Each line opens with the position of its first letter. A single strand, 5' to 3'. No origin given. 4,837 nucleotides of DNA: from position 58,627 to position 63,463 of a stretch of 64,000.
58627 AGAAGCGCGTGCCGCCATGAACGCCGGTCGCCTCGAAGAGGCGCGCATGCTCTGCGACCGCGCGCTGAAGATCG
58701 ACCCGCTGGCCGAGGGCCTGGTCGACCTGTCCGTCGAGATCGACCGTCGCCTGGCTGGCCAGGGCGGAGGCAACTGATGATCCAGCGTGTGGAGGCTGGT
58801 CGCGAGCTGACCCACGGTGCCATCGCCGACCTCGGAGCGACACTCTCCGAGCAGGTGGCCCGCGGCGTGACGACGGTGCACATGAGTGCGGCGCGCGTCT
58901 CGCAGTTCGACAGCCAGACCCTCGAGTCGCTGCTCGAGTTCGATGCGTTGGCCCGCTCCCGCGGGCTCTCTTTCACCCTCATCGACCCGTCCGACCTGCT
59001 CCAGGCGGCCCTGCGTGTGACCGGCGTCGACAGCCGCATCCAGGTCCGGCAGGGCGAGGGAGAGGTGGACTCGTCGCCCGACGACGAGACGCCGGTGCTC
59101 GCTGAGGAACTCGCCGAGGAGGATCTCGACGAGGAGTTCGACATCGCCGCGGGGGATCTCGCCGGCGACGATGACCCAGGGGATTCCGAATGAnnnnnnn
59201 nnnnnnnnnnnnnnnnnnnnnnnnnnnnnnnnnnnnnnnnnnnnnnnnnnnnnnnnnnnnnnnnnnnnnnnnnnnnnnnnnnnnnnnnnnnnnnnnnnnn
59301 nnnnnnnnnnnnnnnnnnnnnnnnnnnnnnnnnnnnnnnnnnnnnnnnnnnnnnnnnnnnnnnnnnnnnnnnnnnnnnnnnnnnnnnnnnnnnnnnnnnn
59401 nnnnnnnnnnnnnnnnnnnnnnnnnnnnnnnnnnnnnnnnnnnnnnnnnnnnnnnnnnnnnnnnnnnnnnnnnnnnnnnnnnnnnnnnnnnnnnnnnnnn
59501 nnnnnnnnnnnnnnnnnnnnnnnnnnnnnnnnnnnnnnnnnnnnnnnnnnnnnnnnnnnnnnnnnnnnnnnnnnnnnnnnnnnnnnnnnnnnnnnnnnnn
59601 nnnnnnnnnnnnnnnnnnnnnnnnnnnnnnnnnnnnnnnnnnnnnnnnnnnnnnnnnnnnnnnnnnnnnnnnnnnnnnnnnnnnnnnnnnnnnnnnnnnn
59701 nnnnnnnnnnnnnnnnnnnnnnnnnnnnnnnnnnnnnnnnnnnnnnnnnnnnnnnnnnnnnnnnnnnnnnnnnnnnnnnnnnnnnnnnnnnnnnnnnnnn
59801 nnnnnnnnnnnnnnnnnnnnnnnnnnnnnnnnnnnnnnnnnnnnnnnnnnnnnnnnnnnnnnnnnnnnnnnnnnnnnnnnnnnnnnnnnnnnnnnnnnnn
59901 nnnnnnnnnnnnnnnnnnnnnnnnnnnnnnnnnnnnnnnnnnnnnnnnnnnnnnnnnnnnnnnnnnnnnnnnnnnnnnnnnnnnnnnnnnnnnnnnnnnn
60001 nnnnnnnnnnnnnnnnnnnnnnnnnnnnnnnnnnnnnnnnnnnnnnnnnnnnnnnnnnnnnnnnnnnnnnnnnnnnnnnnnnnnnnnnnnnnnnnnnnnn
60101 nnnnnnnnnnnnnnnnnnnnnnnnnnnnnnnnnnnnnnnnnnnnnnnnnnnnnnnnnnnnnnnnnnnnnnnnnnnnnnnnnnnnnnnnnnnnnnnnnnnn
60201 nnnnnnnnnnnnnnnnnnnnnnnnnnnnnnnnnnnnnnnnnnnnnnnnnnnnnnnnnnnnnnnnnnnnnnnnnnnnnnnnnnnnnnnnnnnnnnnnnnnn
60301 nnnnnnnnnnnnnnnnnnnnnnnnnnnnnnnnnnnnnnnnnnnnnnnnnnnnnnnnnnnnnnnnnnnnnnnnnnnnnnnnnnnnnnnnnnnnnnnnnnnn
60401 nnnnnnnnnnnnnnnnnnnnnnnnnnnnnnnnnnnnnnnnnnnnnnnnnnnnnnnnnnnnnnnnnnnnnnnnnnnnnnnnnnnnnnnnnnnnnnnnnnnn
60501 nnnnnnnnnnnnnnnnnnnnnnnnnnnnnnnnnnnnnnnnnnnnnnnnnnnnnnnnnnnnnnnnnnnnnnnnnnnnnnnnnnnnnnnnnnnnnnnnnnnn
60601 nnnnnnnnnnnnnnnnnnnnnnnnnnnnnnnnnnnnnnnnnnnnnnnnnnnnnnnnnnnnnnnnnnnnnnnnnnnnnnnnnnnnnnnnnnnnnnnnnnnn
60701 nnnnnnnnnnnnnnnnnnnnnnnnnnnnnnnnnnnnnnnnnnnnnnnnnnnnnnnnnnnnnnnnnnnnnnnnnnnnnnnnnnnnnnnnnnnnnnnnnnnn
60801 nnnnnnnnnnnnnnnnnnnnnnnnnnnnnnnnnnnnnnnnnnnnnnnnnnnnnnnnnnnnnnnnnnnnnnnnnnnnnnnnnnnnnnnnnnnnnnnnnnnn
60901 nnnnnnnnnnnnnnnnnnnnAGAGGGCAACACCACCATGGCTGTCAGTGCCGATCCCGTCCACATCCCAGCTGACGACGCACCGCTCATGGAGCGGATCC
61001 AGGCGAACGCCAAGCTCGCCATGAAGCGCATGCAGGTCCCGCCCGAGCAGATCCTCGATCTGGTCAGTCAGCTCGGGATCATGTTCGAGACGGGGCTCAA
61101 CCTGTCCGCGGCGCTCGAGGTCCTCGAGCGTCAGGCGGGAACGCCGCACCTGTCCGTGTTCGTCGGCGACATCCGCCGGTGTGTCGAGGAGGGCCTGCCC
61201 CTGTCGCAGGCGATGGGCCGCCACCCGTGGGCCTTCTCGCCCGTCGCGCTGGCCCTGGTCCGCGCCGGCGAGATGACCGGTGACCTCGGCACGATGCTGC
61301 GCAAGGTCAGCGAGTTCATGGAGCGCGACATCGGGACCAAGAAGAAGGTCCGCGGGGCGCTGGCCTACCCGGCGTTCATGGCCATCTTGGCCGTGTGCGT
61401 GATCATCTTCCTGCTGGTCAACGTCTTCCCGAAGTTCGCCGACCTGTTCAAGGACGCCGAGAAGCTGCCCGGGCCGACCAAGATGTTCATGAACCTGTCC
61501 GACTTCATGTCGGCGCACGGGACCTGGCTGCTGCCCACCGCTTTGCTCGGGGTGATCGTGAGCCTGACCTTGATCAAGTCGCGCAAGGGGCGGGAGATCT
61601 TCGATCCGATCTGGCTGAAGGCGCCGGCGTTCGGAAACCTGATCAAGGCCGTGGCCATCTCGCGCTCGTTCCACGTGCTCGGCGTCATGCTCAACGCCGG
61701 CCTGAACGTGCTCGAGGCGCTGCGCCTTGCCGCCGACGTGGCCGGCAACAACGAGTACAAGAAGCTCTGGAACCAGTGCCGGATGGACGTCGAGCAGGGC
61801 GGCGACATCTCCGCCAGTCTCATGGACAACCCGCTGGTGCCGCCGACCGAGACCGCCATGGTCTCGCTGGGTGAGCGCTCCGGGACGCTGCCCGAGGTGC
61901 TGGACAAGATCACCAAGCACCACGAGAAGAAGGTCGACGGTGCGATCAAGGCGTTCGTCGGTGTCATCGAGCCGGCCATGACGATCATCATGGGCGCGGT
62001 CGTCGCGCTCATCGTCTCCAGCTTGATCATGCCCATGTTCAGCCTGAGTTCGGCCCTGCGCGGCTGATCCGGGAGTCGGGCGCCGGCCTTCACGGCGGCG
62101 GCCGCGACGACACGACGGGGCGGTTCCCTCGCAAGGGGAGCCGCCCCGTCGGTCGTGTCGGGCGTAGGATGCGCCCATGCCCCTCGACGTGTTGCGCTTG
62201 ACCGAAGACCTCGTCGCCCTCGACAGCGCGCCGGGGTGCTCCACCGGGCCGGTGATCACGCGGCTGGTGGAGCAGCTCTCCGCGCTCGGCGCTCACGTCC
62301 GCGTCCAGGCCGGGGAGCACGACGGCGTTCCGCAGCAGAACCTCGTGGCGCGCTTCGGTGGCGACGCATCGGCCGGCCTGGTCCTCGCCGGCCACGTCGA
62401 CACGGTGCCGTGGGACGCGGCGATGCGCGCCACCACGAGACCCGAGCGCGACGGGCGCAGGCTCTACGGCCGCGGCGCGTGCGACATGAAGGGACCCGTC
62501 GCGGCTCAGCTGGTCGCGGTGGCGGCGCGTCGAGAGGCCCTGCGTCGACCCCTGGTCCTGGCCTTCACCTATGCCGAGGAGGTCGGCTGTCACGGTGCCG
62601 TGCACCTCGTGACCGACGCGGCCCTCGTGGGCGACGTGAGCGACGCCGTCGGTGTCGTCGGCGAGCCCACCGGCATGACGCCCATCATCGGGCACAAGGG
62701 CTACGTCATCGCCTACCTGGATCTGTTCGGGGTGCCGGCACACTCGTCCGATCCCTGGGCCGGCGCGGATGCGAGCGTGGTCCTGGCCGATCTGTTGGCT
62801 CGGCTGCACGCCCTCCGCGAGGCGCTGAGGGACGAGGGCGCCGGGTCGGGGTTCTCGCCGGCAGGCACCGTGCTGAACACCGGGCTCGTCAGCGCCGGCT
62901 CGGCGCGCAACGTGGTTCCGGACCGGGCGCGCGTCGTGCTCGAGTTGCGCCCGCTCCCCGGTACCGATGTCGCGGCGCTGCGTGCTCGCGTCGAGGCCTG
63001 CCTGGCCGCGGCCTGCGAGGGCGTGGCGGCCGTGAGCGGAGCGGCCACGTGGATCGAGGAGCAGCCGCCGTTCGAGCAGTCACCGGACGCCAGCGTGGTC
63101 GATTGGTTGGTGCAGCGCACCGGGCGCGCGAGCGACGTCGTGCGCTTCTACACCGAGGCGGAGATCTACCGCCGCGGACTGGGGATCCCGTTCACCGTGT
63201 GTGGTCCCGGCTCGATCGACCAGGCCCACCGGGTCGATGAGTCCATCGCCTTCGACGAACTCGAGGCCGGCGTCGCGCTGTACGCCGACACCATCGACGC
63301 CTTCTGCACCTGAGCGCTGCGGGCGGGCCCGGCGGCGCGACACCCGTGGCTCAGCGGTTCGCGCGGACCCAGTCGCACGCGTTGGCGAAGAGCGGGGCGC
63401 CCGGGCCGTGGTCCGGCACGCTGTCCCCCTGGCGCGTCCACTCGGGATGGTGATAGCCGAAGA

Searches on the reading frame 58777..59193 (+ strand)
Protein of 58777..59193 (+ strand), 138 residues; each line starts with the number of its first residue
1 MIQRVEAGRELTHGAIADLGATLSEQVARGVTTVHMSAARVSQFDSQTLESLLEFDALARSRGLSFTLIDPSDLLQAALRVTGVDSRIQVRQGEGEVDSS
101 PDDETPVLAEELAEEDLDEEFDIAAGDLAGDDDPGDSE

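Call 4: search_protein_families(library=pfam, proteins=[window:58777-59193:+], max_evalue=0.1)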
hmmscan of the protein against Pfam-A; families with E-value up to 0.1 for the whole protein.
window:58777-59193:+ (138 aa): 2 families
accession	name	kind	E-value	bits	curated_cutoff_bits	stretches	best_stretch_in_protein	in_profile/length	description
PF13466.11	STAS_2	-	3.8e-10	40.2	29.2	1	8-85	4-80/80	STAS domain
PF01740.26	STAS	-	0.00027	21.1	22.6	1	9-94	17-103/106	STAS domain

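Call 5: search_protein_families(library=ncbifam, proteins=[window:58777-59193:+], max_evalue=0.1)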
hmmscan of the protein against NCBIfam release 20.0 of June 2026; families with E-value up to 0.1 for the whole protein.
window:58777-59193:+ (138 aa): 2 families
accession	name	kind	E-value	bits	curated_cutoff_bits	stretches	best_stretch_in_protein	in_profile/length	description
TIGR00377.1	ant_ant_sig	superfamily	0.0083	16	53.45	1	5-92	16-104/108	anti-sigma factor antagonist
NF004669.0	PRK06008.1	equivalog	0.085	12.2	230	0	5-43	27-64/348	flagellar hook-associated family protein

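Call 67: search_solved_structures(query=A8, max_evalue=1)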
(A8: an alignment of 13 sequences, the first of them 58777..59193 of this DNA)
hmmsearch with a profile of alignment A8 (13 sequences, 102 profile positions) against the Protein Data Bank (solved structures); distinct sequences matched with E-value up to 1: 24.
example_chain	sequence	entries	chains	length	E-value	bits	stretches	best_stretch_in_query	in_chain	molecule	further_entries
1sbo_A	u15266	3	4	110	5e-13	52.4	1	5-96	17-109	Putative anti-sigma factor antagonist TM1442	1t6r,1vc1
2ka5_A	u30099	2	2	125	6e-10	42.5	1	2-99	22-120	Putative anti-sigma factor antagonist TM_1081 | Putative anti-sigma factor antagonist TM1081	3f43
1th8_B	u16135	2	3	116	6.5e-08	36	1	2-95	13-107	Anti-sigma F factor antagonist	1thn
1auz_A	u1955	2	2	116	2.1e-07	34.4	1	2-96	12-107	SPOIIAA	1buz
1tid_B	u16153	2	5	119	9.7e-07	32.2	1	2-95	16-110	Anti-sigma F factor antagonist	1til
6m36_B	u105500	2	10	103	3.9e-06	30.3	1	34-92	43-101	Anti-sigma-B factor antagonist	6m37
3oir_A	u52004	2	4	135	9.4e-06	29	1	23-82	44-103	SULFATE TRANSPORTER SULFATE TRANSPORTER FAMILY PROTEIN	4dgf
8ih8_A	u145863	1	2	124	3.1e-05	27.4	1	2-97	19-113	Anti-sigma-F factor antagonist RsfB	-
1h4x_A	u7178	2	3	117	4.3e-05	26.9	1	3-87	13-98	ANTI-SIGMA F FACTOR ANTAGONIST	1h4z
1h4y_A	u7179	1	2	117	6.2e-05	26.4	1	3-86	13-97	ANTI-SIGMA F FACTOR ANTAGONIST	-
4hyl_A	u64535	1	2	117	0.00012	25.5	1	32-97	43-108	Stage II sporulation protein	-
6xbd_K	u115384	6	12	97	0.00047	23.6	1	28-78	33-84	Phospholipid ABC transporter-binding protein MlaB | Lipid asymmetry maintenance protein MlaB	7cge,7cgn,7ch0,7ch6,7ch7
6zy2_B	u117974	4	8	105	0.00052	23.4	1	28-78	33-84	ABC transporter maintaining OM lipid asymmetry, cytoplasmic STAS component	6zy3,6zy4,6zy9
6xgy_B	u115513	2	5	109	0.00063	23.2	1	28-78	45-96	ABC transporter maintaining OM lipid asymmetry, cytoplasmic STAS component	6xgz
7lhv_A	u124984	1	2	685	0.0014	22.1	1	32-73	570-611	Sulfate transporter 4.1, chloroplastic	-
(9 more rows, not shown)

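Call 79: find_homologous_proteins(query=A8, max_evalue=0.00001)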
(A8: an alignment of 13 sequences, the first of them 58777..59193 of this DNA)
Query A8 (13 sequences) (138 aa, profile of the alignment): 1101 proteins with E <= 0.00001 among 8000 candidates; the best 120 are listed.
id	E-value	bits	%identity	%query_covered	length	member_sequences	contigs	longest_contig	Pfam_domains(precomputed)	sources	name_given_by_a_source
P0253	1.4e-33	133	65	67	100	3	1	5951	PF01740.27,PF13466.13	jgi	-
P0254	2.6e-33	132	66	67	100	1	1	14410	PF01740.27,PF13466.13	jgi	jgi:anti-anti-sigma regulatory factor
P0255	5.4e-33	131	66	67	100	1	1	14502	PF13466.13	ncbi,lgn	-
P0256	6.5e-33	131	100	100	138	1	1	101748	PF13466.13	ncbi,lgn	-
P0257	8.2e-33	130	65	68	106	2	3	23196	PF01740.27,PF13466.13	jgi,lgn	jgi:anti-anti-sigma regulatory factor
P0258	9.5e-33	130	72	69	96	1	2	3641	PF01740.27,PF13466.13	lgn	-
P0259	9.9e-33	130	69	69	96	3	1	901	PF01740.27,PF13466.13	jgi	jgi:anti-anti-sigma factor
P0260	1.1e-32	130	71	69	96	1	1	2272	PF01740.27,PF13466.13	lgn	-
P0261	1.4e-32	130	69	68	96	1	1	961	PF01740.27,PF13466.13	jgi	jgi:anti-anti-sigma regulatory factor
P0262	1.6e-32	130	69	68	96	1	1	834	PF01740.27,PF13466.13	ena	-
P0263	1.9e-32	129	62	72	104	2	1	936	PF01740.27,PF13466.13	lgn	-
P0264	2.7e-32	129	63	67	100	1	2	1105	PF01740.27,PF13466.13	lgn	-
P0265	3.0e-32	129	69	68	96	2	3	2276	PF01740.27,PF13466.13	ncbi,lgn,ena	-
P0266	4.9e-32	128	67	68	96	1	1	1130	PF01740.27,PF13466.13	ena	-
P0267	5.0e-32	128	66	70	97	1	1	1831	PF01740.27,PF13466.13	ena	-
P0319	1.1e-27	114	34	57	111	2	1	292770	PF01740.27,PF13466.13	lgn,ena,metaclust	metaclust:\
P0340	6.2e-26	108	-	-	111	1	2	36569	PF01740.27,PF13466.13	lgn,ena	-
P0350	2.9e-25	106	27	49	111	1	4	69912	PF01740.27,PF13466.13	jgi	-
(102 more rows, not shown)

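Call 80: find_encoding_contigs(protein=P0319, flank=9000, max_places=2)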
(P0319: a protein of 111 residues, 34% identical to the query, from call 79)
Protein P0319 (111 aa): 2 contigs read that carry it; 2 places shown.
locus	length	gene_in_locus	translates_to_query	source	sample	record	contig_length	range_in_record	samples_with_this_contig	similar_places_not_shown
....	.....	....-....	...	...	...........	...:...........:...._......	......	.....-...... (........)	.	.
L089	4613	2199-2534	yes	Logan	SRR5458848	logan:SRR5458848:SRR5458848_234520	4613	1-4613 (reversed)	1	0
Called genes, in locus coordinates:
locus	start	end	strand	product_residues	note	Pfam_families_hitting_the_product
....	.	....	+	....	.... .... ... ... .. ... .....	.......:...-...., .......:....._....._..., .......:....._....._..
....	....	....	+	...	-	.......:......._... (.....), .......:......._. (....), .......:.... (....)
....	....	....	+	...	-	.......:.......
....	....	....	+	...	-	-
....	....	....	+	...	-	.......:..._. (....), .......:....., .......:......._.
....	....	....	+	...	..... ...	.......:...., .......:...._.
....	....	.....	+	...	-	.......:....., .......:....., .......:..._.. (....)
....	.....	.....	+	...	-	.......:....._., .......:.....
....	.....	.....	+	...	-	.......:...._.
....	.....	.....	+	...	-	-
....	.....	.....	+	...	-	-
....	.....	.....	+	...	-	-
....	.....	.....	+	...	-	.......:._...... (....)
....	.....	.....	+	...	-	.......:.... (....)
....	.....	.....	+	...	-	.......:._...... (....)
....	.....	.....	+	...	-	-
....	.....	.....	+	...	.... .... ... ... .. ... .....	-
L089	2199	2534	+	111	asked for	PF01740:STAS, PF13466:STAS_2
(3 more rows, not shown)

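Call 81: find_encoding_contigs(protein=P0350, flank=9000, max_places=2)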
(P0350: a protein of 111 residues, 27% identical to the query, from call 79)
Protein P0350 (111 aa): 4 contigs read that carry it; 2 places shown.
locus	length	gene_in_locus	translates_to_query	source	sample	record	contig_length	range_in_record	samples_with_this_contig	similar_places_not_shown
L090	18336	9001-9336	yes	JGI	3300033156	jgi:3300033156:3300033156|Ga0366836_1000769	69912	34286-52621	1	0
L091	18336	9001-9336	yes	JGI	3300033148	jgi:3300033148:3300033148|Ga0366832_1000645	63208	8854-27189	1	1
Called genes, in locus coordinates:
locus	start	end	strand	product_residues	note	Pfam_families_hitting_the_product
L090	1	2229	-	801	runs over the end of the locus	PF06165:GH94_b-supersand, PF17167:Glyco_hydro_94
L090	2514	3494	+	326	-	PF01408:GFO_IDH_MocA, PF22725:GFO_IDH_MocA_C3, PF02894:GFO_IDH_MocA_C (weak)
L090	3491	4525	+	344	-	PF02826:2-Hacid_dh_C (faint), PF00107:ADH_zinc_N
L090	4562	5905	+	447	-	PF00155:Aminotran_1_2 (weak), PF01041:DegT_DnrJ_EryC1, PF01212:Beta_elim_lyase, PF00266:Aminotran_5 (weak)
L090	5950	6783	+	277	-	PF01522:Polysacc_deac_1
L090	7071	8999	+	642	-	PF08448:PAS_4 (weak), PF13426:PAS_9 (faint), PF00512:HisKA, PF02518:HATPase_c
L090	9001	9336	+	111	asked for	PF01740:STAS, PF13466:STAS_2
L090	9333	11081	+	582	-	PF05157:MshEN, PF00437:T2SSE, PF13191:AAA_16 (faint)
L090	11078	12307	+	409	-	PF28597:T2SSF_N, PF00482:T2SSF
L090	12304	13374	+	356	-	PF11104:PilM_2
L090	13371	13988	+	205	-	-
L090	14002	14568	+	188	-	-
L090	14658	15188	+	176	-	-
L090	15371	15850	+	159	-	PF07963:N_methyl (weak)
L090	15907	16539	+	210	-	-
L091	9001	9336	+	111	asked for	PF01740:STAS, PF13466:STAS_2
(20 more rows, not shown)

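Call 82: find_encoding_contigs(protein=P0340, flank=9000, max_places=2)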
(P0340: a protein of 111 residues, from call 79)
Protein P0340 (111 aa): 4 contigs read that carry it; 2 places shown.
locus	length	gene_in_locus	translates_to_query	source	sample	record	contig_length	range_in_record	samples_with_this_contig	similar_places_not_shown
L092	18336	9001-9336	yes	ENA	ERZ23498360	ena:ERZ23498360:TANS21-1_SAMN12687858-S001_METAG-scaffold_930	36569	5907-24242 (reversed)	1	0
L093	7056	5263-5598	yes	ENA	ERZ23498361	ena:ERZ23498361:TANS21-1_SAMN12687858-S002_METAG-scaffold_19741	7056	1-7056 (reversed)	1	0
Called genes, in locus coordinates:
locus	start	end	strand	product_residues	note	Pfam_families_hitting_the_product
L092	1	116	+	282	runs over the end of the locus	PF07963:N_methyl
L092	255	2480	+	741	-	PF13385:Laminin_G_3, PF10091:Glycoamylase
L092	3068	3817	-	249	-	PF00515:TPR_1 (faint), PF07719:TPR_2 (faint), PF13424:TPR_12 (faint), PF13414:TPR_11 (faint)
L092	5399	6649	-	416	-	-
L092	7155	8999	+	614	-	PF00512:HisKA, PF02518:HATPase_c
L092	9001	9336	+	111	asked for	PF01740:STAS, PF13466:STAS_2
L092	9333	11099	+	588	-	PF05157:MshEN, PF00437:T2SSE, PF25199:nSTAND_NTPase5 (faint), PF13191:AAA_16 (weak)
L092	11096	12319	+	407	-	PF28597:T2SSF_N, PF00482:T2SSF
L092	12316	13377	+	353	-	PF11104:PilM_2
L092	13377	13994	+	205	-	PF05137:PilN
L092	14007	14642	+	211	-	-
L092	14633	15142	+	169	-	-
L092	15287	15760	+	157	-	PF07963:N_methyl (weak)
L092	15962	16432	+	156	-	PF12019:GspH (weak)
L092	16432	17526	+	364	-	PF07963:N_methyl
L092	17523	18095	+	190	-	-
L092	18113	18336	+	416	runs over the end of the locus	-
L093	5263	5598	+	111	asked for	PF01740:STAS, PF13466:STAS_2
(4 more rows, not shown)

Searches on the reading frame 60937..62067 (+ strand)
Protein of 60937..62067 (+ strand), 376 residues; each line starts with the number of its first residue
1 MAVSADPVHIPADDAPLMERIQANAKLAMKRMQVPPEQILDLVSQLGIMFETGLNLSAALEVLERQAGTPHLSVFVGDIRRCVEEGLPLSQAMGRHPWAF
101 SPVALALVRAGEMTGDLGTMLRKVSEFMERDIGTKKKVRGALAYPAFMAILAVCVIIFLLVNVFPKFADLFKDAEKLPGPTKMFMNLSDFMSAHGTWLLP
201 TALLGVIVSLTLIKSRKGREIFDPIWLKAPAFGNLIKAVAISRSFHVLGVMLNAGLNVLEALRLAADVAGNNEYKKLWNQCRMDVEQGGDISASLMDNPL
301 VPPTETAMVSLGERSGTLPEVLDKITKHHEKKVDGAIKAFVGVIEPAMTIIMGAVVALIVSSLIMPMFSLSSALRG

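Call 4: search_protein_families(library=pfam, proteins=[window:60937-62067:+], max_evalue=0.1)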
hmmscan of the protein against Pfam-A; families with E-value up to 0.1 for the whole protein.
window:60937-62067:+ (376 aa): 4 families
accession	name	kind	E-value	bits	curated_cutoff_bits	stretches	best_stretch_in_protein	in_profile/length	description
PF00482.28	T2SSF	-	3.1e-58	195.6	25.2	2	43-165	2-125/125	Type II secretion system (T2SS), protein F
PF13687.11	DUF4153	-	0.0067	16.1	27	1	94-205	40-150/373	Domain of unknown function (DUF4153)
PF10717.14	ODV-E18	-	0.012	15.9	28.1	0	142-164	22-44/87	Occlusion-derived virus envelope protein ODV-E18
PF13720.11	Acetyltransf_11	-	0.033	15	24.5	0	28-76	22-71/82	Udp N-acetylglucosamine O-acyltransferase; Domain 2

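Call 5: search_protein_families(library=ncbifam, proteins=[window:60937-62067:+], max_evalue=0.1)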
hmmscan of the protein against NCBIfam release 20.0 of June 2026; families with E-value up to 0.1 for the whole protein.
window:60937-62067:+ (376 aa): 6 families
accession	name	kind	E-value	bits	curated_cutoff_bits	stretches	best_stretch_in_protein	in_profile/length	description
TIGR02120.1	GspF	equivalog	4.2e-85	286.4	424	1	22-373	48-400/401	type II secretion system inner membrane protein GspF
NF052607.1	T4PiliAsmPilCThrm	equivalog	1.6e-75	254.7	700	1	42-373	71-403/406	type IV pilus assembly protein PilC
NF052606.1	T4PiliAsmPilCMyx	equivalog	1.7e-67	228.1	700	1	34-374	77-418/419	type IV pilus assembly protein PilC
NF007861.0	PRK10573.1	equivalog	1.1e-61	209.1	401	1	23-375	45-399/401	protein transport protein HofC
NF047826.1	T3SSXpsF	equivalog_domain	2.1e-46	158.6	650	1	9-374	37-404/405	type II secretion system protein XpsF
NF041012.2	T4P_ComGB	equivalog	4.6e-31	108.4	240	1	40-370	4-330/332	competence type IV pilus assembly protein ComGB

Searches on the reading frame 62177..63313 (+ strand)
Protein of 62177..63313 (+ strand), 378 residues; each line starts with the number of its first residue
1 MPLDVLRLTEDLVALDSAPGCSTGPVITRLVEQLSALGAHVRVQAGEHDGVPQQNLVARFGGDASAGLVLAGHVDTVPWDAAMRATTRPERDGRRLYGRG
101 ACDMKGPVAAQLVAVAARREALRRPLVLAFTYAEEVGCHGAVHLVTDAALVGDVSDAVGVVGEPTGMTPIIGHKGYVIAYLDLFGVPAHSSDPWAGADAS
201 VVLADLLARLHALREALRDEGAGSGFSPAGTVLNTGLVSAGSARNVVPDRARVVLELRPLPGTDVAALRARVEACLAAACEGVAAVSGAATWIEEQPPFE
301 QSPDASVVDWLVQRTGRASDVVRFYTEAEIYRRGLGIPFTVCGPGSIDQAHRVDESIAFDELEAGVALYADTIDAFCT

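Call 11: search_protein_families(library=pfam, proteins=[window:62177-63313:+], max_evalue=0.001)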
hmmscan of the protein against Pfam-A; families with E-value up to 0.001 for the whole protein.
window:62177-63313:+ (378 aa): 3 families
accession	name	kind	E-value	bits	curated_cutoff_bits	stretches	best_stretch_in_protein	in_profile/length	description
PF01546.33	Peptidase_M20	-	5.8e-28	98.6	24.6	1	70-374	2-205/206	Peptidase family M20/M25/M40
PF07687.19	M20_dimer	-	1.6e-18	67.1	21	1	171-280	1-103/107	Peptidase dimerisation domain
PF04389.22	Peptidase_M28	-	5.2e-08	33.3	21.3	1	55-146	1-78/193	Peptidase family M28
